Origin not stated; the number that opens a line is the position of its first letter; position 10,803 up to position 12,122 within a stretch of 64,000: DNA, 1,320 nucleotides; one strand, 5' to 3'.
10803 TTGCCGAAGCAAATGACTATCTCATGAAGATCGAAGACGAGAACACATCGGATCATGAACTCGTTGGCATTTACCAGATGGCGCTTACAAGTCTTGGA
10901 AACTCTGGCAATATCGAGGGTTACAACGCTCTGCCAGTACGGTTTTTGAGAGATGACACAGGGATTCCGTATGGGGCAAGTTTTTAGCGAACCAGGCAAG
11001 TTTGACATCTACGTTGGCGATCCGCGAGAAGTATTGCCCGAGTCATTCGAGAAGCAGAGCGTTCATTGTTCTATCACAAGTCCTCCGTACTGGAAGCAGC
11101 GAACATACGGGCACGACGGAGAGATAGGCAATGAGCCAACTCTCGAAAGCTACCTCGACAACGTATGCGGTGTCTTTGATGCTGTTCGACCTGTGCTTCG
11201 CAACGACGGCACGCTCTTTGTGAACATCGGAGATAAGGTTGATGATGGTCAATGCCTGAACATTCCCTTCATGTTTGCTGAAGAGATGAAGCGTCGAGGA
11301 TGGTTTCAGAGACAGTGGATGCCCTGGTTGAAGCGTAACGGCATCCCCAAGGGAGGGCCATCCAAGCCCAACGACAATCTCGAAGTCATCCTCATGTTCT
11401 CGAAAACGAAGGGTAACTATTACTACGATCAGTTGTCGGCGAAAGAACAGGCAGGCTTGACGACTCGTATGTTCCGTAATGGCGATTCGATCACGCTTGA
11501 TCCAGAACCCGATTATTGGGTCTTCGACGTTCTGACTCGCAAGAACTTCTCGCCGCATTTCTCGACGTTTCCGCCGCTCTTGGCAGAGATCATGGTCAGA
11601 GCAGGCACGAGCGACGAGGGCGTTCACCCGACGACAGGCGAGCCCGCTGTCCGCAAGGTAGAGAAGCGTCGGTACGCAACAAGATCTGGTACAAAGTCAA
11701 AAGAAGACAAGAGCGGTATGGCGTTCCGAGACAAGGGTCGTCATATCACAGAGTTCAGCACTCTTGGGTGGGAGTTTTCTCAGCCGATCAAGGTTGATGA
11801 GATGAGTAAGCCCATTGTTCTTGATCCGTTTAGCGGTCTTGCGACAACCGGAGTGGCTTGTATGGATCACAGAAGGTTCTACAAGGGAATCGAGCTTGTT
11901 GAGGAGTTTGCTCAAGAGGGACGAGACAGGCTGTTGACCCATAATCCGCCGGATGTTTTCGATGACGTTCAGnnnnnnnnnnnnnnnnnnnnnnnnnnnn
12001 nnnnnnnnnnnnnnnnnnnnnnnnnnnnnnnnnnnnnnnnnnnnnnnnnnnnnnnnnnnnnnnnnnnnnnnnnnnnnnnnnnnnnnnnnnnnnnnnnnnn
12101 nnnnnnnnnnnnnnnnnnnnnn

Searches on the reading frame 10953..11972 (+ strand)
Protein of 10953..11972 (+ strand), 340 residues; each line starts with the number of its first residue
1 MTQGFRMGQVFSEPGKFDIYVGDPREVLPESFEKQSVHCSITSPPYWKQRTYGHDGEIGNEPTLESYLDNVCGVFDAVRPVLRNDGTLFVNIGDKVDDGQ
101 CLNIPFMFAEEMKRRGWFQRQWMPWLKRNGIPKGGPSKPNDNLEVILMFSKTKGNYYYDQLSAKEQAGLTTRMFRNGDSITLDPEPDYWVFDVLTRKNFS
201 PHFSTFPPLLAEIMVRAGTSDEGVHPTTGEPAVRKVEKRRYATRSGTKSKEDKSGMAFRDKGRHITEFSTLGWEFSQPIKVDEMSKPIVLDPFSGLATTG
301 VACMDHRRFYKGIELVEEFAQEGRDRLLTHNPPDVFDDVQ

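Call 40: search_protein_families(library=pfam, proteins=[window:10953-11972:+], max_evalue=0.01)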
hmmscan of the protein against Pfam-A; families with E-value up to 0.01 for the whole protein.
window:10953-11972:+ (340 aa): 1 family
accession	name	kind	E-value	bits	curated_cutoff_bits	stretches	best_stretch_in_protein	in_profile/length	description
PF01555.25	N6_N4_Mtase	-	2.9e-27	96.5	26.7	2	37-223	1-183/221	DNA methylase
